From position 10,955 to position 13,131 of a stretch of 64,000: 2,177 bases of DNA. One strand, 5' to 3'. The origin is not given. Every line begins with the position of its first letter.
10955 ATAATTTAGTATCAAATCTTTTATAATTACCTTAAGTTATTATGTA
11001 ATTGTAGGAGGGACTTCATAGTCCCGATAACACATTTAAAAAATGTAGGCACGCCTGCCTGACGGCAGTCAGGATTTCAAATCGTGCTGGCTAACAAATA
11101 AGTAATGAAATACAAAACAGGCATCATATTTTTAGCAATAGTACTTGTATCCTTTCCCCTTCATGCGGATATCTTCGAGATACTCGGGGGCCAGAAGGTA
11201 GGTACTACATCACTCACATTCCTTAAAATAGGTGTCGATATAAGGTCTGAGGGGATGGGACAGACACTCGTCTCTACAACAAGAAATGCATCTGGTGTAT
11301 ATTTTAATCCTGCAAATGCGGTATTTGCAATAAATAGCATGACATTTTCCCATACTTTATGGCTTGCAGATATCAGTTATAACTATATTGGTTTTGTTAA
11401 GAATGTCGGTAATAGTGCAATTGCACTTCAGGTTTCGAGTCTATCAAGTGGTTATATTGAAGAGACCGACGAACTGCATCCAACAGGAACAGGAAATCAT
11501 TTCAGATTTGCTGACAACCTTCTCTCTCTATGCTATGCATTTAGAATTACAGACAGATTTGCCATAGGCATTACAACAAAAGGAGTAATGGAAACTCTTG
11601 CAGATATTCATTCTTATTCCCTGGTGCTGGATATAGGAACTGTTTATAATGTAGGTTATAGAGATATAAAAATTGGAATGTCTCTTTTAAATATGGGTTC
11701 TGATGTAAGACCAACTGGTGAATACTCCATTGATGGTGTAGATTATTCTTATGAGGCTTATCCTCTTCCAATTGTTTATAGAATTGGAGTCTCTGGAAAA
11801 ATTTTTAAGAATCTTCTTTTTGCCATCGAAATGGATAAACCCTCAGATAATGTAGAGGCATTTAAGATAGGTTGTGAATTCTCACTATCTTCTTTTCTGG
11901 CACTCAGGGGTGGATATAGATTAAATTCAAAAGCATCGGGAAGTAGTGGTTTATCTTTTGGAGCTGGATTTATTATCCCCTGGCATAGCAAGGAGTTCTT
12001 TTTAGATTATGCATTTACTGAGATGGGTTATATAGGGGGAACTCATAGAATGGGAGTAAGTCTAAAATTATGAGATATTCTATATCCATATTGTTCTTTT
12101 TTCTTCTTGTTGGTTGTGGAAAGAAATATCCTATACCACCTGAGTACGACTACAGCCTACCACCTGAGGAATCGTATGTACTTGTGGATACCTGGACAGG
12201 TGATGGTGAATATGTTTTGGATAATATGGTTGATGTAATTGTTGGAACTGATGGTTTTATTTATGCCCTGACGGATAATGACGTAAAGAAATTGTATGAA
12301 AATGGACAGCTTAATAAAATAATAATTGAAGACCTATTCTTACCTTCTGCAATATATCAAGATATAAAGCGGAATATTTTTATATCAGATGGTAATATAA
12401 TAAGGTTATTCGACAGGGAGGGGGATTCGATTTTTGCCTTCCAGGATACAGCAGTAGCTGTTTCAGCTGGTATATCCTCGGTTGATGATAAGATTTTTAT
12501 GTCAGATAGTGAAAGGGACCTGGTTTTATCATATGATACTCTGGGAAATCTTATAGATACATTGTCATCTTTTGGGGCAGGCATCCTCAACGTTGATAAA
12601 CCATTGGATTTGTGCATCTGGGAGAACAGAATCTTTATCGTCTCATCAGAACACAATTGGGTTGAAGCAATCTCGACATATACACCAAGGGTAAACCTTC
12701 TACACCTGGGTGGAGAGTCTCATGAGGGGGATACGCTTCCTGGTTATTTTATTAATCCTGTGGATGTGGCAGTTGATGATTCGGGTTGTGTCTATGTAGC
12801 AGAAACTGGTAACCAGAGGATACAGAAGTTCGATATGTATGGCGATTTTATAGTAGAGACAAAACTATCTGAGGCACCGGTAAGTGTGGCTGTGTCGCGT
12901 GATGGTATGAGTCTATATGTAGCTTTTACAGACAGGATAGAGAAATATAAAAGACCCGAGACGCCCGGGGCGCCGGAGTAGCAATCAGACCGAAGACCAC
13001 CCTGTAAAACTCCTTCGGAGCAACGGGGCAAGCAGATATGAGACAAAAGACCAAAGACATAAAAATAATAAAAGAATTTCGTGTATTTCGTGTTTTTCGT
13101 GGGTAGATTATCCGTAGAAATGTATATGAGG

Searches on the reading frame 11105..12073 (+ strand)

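Call 22: search_protein_families(library=pfam, proteins=[window:11105-12073:+])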
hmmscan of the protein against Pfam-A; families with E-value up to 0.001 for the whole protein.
window:11105-12073:+ (322 aa): 1 family
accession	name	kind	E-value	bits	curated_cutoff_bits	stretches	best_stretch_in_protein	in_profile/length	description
PF19572.5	PorV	-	9.1e-07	29.1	27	1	30-159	6-140/243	Type IX secretion system protein PorV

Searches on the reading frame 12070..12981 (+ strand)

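Call 22: search_protein_families(library=pfam, proteins=[window:12070-12981:+])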
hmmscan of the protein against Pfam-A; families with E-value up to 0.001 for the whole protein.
window:12070-12981:+ (303 aa): 1 family
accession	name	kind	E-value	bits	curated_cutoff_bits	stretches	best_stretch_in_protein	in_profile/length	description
PF01436.27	NHL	-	1.4e-08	34.8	20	1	229-254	3-28/28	NHL repeat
